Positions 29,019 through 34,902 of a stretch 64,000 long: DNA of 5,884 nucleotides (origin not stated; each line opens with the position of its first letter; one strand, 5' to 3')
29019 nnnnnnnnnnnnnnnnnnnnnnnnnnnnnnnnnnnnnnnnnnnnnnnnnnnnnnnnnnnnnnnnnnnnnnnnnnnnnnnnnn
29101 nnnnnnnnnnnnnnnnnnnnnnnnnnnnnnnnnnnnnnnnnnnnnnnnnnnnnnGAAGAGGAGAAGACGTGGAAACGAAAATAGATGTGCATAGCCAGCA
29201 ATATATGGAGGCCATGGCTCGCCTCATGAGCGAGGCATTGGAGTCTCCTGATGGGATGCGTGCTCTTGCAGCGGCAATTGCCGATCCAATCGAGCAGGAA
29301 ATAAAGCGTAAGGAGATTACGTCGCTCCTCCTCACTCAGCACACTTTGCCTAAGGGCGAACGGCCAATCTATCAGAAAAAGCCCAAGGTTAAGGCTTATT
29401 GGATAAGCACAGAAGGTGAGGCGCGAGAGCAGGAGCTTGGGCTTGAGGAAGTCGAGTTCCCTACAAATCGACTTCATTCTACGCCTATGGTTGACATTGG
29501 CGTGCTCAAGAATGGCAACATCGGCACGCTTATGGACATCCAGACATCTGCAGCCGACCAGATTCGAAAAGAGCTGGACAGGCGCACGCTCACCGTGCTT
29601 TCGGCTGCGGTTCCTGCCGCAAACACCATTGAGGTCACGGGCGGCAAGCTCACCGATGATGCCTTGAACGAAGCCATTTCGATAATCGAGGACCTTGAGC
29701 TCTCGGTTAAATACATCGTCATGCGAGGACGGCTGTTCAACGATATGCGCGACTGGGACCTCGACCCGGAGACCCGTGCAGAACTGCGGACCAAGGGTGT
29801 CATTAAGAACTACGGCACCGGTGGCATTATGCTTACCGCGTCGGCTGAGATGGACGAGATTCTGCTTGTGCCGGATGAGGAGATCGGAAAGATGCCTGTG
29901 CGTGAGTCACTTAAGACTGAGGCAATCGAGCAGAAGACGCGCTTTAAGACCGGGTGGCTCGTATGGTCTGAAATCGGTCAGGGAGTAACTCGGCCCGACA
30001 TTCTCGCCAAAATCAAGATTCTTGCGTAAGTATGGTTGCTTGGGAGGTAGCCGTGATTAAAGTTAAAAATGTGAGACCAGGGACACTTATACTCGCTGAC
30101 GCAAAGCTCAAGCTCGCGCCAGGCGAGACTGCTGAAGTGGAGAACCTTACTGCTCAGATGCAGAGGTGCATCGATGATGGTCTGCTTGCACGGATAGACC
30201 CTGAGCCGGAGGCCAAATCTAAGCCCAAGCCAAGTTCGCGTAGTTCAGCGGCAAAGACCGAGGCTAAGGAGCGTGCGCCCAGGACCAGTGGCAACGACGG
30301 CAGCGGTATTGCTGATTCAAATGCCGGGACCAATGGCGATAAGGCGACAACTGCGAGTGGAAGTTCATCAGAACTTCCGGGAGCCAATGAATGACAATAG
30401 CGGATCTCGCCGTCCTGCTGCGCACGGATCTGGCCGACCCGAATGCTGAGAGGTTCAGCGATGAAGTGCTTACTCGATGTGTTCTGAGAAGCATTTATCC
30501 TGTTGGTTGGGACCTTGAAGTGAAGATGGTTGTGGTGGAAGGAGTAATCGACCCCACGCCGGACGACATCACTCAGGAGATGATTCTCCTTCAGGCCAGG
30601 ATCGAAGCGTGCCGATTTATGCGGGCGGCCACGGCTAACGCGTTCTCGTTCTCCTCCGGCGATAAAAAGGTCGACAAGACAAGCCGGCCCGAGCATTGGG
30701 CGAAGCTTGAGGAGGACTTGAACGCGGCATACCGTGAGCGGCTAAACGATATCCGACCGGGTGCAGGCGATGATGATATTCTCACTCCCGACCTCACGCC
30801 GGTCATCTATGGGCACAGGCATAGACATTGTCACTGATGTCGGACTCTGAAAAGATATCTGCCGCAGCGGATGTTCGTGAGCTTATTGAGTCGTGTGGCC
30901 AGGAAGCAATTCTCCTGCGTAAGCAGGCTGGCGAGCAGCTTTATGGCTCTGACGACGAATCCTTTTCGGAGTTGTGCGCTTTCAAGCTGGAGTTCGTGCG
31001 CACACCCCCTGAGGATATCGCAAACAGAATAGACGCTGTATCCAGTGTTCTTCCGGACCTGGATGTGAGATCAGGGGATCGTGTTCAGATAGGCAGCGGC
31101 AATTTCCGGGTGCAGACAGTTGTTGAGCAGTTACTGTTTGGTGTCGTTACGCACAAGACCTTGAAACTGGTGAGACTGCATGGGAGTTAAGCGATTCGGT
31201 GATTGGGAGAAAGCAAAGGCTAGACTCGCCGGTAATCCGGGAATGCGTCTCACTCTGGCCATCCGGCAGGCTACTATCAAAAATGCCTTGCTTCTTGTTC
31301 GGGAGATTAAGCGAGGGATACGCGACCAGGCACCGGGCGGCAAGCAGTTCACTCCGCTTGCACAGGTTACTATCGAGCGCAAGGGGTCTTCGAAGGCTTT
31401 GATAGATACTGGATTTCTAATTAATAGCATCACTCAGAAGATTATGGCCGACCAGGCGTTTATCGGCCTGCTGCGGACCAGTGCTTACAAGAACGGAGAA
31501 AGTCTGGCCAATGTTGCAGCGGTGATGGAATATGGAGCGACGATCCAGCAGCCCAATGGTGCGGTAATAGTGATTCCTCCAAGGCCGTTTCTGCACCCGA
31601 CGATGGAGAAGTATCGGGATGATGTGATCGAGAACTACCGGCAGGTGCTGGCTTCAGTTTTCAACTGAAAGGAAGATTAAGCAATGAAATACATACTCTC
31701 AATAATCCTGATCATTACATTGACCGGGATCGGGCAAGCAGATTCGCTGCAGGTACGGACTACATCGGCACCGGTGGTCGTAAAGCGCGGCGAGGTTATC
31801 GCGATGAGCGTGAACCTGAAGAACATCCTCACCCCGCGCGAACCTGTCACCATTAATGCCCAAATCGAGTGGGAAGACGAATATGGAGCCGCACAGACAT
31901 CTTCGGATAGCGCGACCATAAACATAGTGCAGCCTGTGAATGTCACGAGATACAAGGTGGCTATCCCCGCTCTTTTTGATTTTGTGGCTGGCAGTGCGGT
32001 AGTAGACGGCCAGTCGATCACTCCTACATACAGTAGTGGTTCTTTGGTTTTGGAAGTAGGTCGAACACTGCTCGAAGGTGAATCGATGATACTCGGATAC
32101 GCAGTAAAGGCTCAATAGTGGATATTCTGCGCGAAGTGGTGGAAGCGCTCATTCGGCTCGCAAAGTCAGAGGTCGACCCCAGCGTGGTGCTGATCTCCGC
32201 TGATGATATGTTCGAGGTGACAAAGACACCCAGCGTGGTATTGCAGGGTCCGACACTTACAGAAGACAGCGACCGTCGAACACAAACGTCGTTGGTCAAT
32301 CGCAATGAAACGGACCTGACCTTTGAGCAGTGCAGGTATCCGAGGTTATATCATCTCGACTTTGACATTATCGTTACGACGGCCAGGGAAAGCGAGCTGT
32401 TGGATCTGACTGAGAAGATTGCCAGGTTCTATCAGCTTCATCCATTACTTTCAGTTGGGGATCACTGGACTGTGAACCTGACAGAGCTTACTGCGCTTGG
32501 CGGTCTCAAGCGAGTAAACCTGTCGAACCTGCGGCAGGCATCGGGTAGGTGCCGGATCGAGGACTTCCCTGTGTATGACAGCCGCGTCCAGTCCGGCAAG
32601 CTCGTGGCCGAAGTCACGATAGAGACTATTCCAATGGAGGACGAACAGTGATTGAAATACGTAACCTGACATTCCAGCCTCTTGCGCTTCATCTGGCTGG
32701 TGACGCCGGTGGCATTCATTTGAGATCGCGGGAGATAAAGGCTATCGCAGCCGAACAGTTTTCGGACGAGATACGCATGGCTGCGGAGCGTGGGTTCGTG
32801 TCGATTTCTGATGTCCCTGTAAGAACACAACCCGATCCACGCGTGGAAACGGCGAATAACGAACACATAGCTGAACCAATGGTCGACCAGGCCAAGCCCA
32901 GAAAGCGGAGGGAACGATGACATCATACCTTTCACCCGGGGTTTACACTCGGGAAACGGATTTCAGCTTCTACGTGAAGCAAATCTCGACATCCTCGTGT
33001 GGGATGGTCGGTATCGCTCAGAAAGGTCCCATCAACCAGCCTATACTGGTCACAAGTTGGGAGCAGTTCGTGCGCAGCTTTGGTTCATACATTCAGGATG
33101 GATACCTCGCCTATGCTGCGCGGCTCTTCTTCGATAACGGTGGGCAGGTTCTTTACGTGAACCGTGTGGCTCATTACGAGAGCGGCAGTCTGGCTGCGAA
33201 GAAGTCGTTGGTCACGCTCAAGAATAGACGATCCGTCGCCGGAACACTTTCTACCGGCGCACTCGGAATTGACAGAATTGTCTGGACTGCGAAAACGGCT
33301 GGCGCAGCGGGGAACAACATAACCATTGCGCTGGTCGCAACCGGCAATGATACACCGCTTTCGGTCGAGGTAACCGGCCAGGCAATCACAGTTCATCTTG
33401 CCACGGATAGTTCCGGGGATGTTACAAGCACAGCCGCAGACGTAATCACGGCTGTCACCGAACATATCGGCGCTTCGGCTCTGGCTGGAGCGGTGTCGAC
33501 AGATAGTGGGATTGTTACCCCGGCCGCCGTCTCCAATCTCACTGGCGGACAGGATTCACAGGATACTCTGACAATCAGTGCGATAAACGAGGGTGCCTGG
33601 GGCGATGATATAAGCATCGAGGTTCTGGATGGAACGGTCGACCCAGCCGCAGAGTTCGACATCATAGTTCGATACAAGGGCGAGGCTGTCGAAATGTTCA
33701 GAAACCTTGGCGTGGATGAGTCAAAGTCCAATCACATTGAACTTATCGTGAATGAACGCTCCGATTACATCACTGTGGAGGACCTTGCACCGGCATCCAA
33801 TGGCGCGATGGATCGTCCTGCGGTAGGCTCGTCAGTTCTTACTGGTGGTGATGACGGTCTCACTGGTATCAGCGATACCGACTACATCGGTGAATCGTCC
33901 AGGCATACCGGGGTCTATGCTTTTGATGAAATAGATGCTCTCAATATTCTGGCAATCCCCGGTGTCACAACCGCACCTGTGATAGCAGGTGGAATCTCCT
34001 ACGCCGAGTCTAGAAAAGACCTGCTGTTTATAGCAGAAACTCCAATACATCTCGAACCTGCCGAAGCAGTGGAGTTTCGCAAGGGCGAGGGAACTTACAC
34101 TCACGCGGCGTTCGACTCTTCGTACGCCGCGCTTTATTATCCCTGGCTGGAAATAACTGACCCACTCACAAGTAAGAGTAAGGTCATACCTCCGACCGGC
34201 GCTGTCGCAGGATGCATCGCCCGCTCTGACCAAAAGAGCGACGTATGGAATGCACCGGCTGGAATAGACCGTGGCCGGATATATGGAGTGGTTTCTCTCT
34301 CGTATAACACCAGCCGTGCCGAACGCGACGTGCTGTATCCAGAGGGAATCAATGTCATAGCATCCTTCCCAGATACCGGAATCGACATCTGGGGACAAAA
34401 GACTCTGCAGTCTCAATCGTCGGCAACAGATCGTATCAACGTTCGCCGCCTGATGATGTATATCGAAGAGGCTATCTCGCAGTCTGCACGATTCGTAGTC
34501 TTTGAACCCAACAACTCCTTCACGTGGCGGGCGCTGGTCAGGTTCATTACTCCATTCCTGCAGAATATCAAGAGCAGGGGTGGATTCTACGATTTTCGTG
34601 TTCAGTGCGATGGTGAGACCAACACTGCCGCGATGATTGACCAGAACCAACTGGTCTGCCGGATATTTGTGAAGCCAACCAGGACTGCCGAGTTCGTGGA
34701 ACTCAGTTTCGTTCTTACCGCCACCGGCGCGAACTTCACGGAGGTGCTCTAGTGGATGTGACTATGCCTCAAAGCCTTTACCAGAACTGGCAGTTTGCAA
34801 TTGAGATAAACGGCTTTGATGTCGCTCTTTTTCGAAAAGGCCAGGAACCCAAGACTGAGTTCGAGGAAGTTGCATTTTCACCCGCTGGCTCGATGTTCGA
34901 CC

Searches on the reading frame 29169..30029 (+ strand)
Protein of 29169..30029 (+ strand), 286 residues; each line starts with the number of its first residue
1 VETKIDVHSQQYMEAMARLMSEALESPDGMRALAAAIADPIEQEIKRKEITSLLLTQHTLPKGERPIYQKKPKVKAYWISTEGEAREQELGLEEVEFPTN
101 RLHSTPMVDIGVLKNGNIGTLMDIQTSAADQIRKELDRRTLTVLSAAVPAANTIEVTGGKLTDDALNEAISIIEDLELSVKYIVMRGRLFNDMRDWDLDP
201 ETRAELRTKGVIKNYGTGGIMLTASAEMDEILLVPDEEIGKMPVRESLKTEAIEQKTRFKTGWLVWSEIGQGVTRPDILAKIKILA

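Call 10: search_protein_families(library=pfam, proteins=[window:29169-30029:+], max_evalue=0.01)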
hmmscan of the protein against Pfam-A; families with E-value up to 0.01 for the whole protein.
window:29169-30029:+ (286 aa): 0 families

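Call 11: search_protein_families(library=phrogs, proteins=[window:29169-30029:+], max_evalue=0.001)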
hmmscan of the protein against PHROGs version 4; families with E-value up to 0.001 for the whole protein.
window:29169-30029:+ (286 aa): 2 families
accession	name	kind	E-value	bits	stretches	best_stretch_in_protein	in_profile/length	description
phrog_2522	-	head and packaging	2e-85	287.7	1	4-284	31-317/318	major head protein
phrog_16565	-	unknown function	9.7e-07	29.4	1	19-169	35-188/312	-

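Call 12: search_protein_families(library=ncbifam, proteins=[window:29169-30029:+], max_evalue=0.1)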
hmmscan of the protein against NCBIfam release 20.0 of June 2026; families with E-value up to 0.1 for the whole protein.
window:29169-30029:+ (286 aa): 2 families
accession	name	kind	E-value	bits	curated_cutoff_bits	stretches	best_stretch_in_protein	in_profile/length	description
NF042927.1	capsid_Caudo_2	equivalog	4e-85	285.1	80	1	13-282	1-280/280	HK97-fold major capsid protein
NF042926.1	capsid_Caudo_1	equivalog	0.0013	18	120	1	126-283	121-291/292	major capsid protein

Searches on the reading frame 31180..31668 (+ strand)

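Call 10: search_protein_families(library=pfam, proteins=[window:31180-31668:+], max_evalue=0.01)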
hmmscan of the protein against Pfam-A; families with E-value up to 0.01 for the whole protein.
window:31180-31668:+ (162 aa): 1 family
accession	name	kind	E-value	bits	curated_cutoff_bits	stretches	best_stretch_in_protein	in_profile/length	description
PF05069.18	Phage_tail_S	-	0.00029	21.2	24.3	1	39-143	31-134/148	Phage virion morphogenesis family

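Call 11: search_protein_families(library=phrogs, proteins=[window:31180-31668:+], max_evalue=0.001)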
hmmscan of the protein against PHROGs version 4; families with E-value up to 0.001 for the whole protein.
window:31180-31668:+ (162 aa): 3 families
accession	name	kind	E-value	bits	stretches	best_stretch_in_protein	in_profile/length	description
phrog_222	-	connector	1.9e-31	110.8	3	92-161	136-200/276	tail completion or Neck1 protein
phrog_26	-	connector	1.9e-13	51.5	1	28-158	106-227/321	tail completion or Neck1 protein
phrog_5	-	connector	1.3e-06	29.5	1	28-157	115-205/239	tail completion or Neck1 protein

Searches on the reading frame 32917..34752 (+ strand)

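Call 10: search_protein_families(library=pfam, proteins=[window:32917-34752:+], max_evalue=0.01)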
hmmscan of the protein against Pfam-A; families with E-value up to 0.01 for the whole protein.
window:32917-34752:+ (611 aa): 4 families
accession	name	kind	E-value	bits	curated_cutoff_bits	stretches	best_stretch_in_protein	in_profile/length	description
PF17482.7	Phage_sheath_1C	-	2.1e-14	53.8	26.9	1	500-600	2-103/104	Phage tail sheath C-terminal domain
PF04984.19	Phage_sheath_1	-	2.2e-13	50.8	31.4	1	381-496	66-167/168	Phage tail sheath protein subtilisin-like domain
PF22671.1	Gp18_domIII_N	-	1.7e-05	25.4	27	1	29-84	5-58/58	Tail sheath protein Gp18 domain III N-terminal region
PF17481.7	Phage_sheath_domII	-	0.0011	19.8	31.4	0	203-311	5-96/98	Phage tail sheath protein beta-sandwich domain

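Call 11: search_protein_families(library=phrogs, proteins=[window:32917-34752:+], max_evalue=0.001)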
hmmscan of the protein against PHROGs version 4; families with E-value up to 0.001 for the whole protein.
window:32917-34752:+ (611 aa): 8 families
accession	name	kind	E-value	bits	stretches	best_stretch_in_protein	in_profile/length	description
phrog_23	-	tail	9e-94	316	1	1-610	20-472/496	tail sheath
phrog_15814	-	unknown function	1e-52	180.1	2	211-597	324-721/738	-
phrog_10581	-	tail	2.4e-41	142.9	1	400-601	700-910/915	tail sheath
phrog_17610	-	tail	7.8e-38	130.9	1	382-604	890-1110/1135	tail sheath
phrog_34521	-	tail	1.2e-12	47.6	1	406-608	755-958/962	tail sheath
phrog_19666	-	tail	2.5e-07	30.5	1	364-550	756-936/985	tail sheath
phrog_13288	-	unknown function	0.00049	20.7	0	424-592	14-187/208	-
phrog_20240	-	unknown function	0.00056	20.4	0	20-180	21-179/272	-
